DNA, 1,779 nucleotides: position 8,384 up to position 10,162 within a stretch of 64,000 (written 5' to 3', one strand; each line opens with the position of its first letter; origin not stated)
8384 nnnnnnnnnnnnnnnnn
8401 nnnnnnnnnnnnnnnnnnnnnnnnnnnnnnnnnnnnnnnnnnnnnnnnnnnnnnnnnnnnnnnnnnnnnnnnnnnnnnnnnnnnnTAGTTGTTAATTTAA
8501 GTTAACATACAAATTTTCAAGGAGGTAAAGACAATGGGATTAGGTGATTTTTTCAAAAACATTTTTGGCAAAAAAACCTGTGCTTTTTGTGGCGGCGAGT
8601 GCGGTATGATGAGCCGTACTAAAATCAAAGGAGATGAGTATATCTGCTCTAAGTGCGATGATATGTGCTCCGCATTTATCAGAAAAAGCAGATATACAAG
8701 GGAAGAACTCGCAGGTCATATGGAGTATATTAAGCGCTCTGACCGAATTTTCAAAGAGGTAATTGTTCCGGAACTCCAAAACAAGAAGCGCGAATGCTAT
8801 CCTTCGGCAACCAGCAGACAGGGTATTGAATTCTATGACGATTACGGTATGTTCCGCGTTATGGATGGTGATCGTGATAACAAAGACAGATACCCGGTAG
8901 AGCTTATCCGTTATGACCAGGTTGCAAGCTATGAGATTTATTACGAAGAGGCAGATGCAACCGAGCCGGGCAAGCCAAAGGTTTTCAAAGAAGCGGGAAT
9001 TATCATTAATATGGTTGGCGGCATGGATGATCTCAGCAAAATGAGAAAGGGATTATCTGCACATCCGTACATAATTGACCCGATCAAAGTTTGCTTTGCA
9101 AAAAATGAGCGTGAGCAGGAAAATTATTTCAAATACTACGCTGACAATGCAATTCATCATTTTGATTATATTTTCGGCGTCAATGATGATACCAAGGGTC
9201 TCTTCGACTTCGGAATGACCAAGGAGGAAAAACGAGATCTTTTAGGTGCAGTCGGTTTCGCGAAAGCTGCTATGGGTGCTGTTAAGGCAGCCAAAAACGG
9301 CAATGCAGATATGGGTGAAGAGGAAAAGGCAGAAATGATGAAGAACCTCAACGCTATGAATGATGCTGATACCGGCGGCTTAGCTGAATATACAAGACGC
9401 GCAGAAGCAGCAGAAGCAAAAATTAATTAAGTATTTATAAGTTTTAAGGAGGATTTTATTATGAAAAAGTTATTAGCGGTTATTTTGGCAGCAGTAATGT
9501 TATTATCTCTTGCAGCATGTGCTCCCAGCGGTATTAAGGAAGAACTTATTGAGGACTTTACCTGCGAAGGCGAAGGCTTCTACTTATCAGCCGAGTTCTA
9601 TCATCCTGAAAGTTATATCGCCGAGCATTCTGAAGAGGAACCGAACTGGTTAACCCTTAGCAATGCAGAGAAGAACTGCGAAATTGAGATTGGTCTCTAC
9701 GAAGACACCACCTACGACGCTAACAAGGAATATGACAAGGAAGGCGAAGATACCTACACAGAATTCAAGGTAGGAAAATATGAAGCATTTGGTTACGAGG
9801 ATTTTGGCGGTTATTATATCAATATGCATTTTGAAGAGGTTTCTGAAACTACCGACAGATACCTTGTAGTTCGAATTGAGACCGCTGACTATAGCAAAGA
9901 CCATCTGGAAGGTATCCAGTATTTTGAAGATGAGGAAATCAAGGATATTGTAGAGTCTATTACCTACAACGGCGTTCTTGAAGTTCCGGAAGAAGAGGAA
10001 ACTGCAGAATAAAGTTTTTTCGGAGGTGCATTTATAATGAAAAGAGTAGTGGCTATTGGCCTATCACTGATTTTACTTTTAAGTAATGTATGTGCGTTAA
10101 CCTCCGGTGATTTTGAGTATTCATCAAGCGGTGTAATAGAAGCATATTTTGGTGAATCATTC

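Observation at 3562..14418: Surface-protein island: membrane-embedded LuxR regulator divergent from an eight-gene, same-strand cluster of mostly secreted proteins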

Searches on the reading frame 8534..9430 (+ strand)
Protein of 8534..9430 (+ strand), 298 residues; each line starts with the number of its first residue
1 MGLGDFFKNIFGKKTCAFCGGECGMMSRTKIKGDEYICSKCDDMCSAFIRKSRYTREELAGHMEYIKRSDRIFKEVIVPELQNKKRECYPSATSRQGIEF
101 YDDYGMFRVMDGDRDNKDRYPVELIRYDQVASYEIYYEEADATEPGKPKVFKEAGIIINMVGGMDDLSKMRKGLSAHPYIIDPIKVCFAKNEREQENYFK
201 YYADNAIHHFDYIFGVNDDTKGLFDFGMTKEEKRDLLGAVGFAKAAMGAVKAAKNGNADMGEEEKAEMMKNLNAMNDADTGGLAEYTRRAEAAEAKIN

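Call 4: search_protein_families(library=pfam, proteins=[window:8534-9430:+], max_evalue=0.01)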
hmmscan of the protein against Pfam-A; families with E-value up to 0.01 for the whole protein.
window:8534-9430:+ (298 aa): 1 family
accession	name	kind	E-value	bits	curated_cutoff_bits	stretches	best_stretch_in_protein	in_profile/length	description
PF14471.11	DUF4428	-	3e-05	24.2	27.8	1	15-46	1-31/51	Domain of unknown function (DUF4428)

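Call 50: search_solved_structures(query=window:8534-9430:+, max_evalue=1)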
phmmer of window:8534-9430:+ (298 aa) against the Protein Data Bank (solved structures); distinct sequences matched with E-value up to 1: 4.
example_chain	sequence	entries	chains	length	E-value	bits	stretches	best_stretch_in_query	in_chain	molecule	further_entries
1ovx_A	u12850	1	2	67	0.033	17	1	15-62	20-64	ATP-dependent Clp protease ATP-binding subunit clpX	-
2ds5_A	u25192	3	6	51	0.067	16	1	15-51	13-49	ATP-dependent Clp protease ATP-binding subunit clpX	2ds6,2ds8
9ndj_F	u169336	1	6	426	0.37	13.5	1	15-67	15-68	ATP-dependent Clp protease ATP-binding subunit ClpX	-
8e91_A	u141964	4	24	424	0.46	13.2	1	15-62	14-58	ATP-dependent Clp protease ATP-binding subunit ClpX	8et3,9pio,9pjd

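Call 51: search_protein_families(library=ncbifam, proteins=[window:8534-9430:+], max_evalue=0.01)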
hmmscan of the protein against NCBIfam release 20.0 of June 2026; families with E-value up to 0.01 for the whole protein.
window:8534-9430:+ (298 aa): 1 family
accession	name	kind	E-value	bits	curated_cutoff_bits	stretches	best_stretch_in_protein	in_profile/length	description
TIGR00382.1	clpX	equivalog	0.00095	18.3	370.75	1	13-62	8-57/414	ATP-dependent protease ATP-binding subunit ClpX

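Call 70: find_homologous_proteins(query=window:8534-9430:+, max_evalue=0.001)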
Query window:8534-9430:+ (298 aa): 746 proteins with E <= 0.001 among 1900 candidates; the best 120 are listed.
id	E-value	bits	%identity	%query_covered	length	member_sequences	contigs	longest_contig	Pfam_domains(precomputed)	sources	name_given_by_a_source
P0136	1.0e-186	637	94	100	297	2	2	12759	PF14471.12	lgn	-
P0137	9.4e-146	503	75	100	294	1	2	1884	PF14471.12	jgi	-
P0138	1.4e-145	502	75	100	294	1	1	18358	PF14471.12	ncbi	-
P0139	1.8e-145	502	75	100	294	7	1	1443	PF14471.12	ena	-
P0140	4.8e-145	501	74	100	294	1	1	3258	PF14471.12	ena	-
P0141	6.7e-145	500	74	100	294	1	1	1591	PF14471.12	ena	-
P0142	1.3e-144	499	75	100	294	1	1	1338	PF14471.12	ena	-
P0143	1.4e-144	499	74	100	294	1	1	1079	PF14471.12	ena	-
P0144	1.6e-144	499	74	100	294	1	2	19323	PF14471.12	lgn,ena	-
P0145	2.9e-144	498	74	100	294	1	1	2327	PF14471.12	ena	-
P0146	3.4e-144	498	74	100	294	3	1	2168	PF14471.12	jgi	-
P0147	4.7e-144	497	74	100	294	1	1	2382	PF14471.12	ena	-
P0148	7.0e-144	497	74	100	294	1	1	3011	PF14471.12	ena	-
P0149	8.0e-144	497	74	100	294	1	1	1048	PF14471.12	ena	-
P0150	8.1e-144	497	74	100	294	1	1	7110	PF14471.12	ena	-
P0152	1.7e-143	496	74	100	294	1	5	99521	PF14471.12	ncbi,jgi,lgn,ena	-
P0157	4.2e-143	494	73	100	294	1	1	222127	PF14471.12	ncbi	-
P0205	4.8e-141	488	73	100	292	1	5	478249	PF14471.12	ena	-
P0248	2.8e-140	485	73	100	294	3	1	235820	PF14471.12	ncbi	-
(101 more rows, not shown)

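Call 71: find_encoding_contigs(protein=P0136, flank=10000, max_places=2)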
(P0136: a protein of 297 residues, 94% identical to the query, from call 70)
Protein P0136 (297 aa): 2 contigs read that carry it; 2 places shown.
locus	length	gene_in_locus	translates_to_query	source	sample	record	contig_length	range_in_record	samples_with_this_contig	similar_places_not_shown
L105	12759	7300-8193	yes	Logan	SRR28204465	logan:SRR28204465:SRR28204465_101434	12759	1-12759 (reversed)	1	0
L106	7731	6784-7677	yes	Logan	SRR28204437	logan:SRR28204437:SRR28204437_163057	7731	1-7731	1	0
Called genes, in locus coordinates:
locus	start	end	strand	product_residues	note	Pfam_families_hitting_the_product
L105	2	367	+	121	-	?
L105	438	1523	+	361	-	-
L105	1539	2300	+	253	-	PF04536:TPM_phosphatase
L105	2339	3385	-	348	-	PF16927:HisKA_7TM, PF00196:GerE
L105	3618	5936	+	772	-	PF00395:SLH, PF13927:Ig_3 (faint), PF13573:SprB (faint), PF03144:GTP_EFTU_D2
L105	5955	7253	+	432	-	PF00395:SLH, PF03144:GTP_EFTU_D2 (weak)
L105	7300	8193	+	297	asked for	PF14471:DUF4428 (weak)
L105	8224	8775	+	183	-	-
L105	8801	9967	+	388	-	PF13306:LRR_5, PF00395:SLH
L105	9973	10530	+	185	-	-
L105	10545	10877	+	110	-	PF18692:DUF5640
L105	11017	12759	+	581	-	?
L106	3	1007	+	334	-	?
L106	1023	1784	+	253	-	PF04536:TPM_phosphatase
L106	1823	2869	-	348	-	PF16927:HisKA_7TM, PF00196:GerE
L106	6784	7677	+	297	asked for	PF14471:DUF4428 (weak)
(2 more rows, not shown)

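Call 72: find_encoding_contigs(protein=P0152, flank=8000, max_places=2)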
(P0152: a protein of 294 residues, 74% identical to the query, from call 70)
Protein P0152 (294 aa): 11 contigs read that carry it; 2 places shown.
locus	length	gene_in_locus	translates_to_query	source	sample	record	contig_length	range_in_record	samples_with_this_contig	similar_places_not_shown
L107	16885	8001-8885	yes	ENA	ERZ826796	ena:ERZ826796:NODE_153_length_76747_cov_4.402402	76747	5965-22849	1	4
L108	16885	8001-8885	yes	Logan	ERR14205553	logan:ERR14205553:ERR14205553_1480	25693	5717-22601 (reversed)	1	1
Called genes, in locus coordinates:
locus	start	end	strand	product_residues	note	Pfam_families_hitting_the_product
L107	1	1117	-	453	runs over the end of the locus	PF13416:SBP_bac_8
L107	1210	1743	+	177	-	-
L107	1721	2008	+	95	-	PF13240:Zn_Ribbon_1 (faint), PF13248:Zn_ribbon_3 (faint), PF12773:DZR, PF17032:Zn_ribbon_15 (weak)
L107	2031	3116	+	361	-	PF03966:Trm112p (weak), PF08271:Zn_Ribbon_TF (faint)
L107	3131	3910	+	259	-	PF04536:TPM_phosphatase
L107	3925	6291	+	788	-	PF00395:SLH, PF07679:I-set (faint), PF13927:Ig_3 (faint), PF13573:SprB (faint), PF03144:GTP_EFTU_D2 (faint)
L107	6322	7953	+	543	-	PF00395:SLH (weak), PF03144:GTP_EFTU_D2 (weak)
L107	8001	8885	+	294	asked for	PF14471:DUF4428 (weak)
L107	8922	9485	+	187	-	-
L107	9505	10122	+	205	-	-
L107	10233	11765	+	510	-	PF11738:DUF3298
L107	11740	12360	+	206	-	-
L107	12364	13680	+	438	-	PF13421:Band_7_1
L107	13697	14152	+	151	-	-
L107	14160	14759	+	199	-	PF22043:DUF6935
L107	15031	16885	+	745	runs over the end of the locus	PF00395:SLH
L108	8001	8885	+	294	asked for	PF14471:DUF4428 (weak)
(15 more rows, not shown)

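Call 73: find_encoding_contigs(protein=P0157, flank=10000, max_places=1)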
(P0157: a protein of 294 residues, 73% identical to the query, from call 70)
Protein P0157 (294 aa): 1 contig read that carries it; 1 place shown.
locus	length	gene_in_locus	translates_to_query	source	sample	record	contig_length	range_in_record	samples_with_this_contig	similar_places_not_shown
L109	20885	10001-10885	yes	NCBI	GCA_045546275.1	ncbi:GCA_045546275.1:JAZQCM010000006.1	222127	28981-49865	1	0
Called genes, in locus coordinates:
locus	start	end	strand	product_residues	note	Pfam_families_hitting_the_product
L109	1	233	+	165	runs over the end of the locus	PF00333:Ribosomal_S5, PF03719:Ribosomal_S5_C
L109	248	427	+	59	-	PF00327:Ribosomal_L30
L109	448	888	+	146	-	PF00828:Ribosomal_L27A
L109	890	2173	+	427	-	PF00344:SecY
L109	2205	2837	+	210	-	PF00406:ADK, PF13207:AAA_17, PF17213:Hydin_ADK (faint), PF05191:ADK_lid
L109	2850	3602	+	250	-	PF00557:Peptidase_M24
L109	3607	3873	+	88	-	-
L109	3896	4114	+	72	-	PF01176:eIF-1a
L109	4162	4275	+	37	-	PF00444:Ribosomal_L36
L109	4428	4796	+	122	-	PF00416:Ribosomal_S13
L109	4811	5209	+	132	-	PF00411:Ribosomal_S11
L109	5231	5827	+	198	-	PF00163:Ribosomal_S4, PF01479:S4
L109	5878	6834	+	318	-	PF01193:RNA_pol_L, PF01000:RNA_pol_A_bac, PF03118:RNA_pol_A_CTD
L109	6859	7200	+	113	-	PF01196:Ribosomal_L17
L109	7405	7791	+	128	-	-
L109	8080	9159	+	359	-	-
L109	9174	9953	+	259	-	PF04536:TPM_phosphatase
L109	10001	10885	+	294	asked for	PF14471:DUF4428 (weak)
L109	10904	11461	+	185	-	-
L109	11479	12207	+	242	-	-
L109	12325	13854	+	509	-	PF11738:DUF3298 (weak)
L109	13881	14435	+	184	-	-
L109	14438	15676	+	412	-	PF13421:Band_7_1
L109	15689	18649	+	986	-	PF00395:SLH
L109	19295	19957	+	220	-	PF00156:Pribosyltran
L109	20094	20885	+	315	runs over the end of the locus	PF04392:ABC_sub_bind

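Call 74: find_encoding_contigs(protein=P0205, flank=10000, max_places=1)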
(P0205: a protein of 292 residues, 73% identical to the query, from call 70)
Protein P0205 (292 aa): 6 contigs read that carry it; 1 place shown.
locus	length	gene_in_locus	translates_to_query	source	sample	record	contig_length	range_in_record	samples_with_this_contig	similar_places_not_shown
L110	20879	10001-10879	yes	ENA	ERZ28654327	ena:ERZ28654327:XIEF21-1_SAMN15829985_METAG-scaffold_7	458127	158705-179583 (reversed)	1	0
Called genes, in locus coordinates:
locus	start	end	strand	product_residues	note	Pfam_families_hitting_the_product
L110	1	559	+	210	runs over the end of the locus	PF07853:DUF1648, PF13630:SdpI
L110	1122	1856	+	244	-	PF13495:Phage_int_SAM_4 (faint), PF02899:Phage_int_SAM_1 (weak), PF00589:Phage_integrase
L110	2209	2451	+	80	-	PF01381:HTH_3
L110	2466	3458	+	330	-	PF16927:HisKA_7TM, PF00196:GerE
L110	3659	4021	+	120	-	-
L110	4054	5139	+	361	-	-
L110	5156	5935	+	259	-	PF04536:TPM_phosphatase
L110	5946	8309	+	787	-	PF00395:SLH, PF07679:I-set (faint), PF13927:Ig_3 (faint), PF13573:SprB (faint), PF03144:GTP_EFTU_D2 (weak)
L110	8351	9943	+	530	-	PF00395:SLH, PF03144:GTP_EFTU_D2 (weak)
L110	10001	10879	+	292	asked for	PF14471:DUF4428 (weak)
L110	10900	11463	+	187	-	-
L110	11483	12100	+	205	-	-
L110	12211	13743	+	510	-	PF11738:DUF3298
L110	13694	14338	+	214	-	-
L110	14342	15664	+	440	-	PF13421:Band_7_1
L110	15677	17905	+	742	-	-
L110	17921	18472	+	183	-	-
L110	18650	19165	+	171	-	PF18998:Flg_new_2 (faint), PF09479:Flg_new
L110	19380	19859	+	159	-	PF14659:Phage_int_SAM_3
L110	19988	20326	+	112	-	PF00589:Phage_integrase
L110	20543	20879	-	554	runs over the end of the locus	PF00239:Resolvase, PF07508:Recombinase, PF13408:Zn_ribbon_recom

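Call 75: find_encoding_contigs(protein=P0248, flank=10000, max_places=1)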
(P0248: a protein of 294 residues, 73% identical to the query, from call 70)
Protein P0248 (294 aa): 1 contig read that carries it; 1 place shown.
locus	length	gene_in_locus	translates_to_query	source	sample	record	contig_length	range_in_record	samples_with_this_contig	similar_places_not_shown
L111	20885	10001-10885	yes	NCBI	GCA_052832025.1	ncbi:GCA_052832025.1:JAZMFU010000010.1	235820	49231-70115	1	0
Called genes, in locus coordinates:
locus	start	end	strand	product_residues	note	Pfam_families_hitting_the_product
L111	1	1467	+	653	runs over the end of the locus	PF08497:Radical_SAM_N, PF11842:DUF3362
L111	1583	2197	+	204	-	PF00763:THF_DHG_CYH, PF02882:THF_DHG_CYH_C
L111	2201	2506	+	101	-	PF01035:DNA_binding_1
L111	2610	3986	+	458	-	PF01554:MatE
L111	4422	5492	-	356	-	PF16927:HisKA_7TM, PF00196:GerE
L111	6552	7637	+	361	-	-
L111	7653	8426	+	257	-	PF04536:TPM_phosphatase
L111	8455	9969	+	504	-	PF00395:SLH, PF03144:GTP_EFTU_D2 (weak)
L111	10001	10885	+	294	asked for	PF14471:DUF4428 (weak)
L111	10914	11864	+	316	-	-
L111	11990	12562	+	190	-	-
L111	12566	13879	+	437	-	PF13421:Band_7_1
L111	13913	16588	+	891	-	-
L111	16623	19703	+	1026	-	PF00395:SLH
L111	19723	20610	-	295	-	PF02311:AraC_binding, PF07883:Cupin_2 (weak), PF00165:HTH_AraC, PF12833:HTH_18, PF00165:HTH_AraC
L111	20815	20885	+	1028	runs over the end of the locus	PF17132:Glyco_hydro_106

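Call 78: search_protein_families(library=pfam, proteins=[L109:7405-7791:+, L107:1210-1743:+, L110:3659-4021:+], max_evalue=0.001)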
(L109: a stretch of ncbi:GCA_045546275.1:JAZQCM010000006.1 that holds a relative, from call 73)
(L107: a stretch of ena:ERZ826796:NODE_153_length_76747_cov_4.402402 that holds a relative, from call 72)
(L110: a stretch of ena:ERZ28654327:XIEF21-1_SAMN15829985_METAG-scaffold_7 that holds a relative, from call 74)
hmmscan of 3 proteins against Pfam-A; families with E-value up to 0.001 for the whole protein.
L109:7405-7791:+ (128 aa): 3 families
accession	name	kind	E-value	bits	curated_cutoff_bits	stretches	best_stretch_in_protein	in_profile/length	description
PF13240.11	Zn_Ribbon_1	-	6.3e-06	26.2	25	1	92-114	1-23/23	zinc-ribbon domain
PF18912.6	DZR_2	-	6.8e-05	23.1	27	0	89-116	6-34/56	Double zinc ribbon domain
PF12773.13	DZR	-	7.2e-05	23.3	27.3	0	58-111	12-45/45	Double zinc ribbon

L107:1210-1743:+ (177 aa): 4 families
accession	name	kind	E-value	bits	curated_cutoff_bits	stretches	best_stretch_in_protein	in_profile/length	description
PF13240.11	Zn_Ribbon_1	-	2.9e-05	24.1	25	1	141-163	1-23/23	zinc-ribbon domain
PF18912.6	DZR_2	-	4.8e-05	23.5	27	1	138-165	6-34/56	Double zinc ribbon domain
PF24460.1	DUF7575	-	0.00067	19.4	28.5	0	142-163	6-27/28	Domain of unknown function (DUF7575)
PF12773.13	DZR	-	0.00092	19.8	27.3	0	108-160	13-45/45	Double zinc ribbon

L110:3659-4021:+ (120 aa): 0 families

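Call 89: predict_structure(alignment_id=A4)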
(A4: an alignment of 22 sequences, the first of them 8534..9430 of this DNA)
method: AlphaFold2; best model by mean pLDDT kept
length: 298 residues; sequences in the alignment: 22
mean_pLDDT: 74.3   pTM: 0.71
mean pLDDT of the five models: 74.3, 68.3, 66.3, 60.5, 50.6
residues with pLDDT >= 90: 15; 70-90: 183; 50-70: 81; < 50: 19
segments of 3 or more residues with pLDDT < 50: 1-5, 10-12, 114-119
pLDDT, mean of each block of 10 residues (from residue 1): 47 57 55 58 57 64 78 86 71 73 87 49 81 87 83 86 70 80 81 78 85 78 63 85 81 66 82 88 90 87
secondary structure, 60 per line:
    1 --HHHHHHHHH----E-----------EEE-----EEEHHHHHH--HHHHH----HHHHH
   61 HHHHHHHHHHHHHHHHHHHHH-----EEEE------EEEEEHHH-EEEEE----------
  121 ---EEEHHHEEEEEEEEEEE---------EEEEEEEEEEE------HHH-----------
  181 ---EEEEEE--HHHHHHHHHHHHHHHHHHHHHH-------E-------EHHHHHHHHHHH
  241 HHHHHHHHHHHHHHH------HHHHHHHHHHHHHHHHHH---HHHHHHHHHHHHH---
elements in order: H3-11 E28-30 E36-38 H39-44 H47-51 H56-81 E87-90 E97-101 E106-110 E124-126 E130-140 E150-160 E184-189 H192-213 H230-255 H262-279 H283-295

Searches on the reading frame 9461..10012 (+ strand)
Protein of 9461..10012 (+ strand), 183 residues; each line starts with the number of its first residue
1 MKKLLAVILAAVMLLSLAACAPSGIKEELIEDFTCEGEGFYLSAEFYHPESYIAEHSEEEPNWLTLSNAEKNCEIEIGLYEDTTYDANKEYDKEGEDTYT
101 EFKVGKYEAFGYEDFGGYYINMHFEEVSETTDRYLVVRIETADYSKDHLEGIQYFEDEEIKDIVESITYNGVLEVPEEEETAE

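Call 4: search_protein_families(library=pfam, proteins=[window:9461-10012:+], max_evalue=0.01)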
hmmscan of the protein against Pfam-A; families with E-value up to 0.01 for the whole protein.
window:9461-10012:+ (183 aa): 0 families

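Call 51: search_protein_families(library=ncbifam, proteins=[window:9461-10012:+], max_evalue=0.01)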
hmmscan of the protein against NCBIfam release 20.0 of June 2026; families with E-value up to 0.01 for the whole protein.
window:9461-10012:+ (183 aa): 0 families
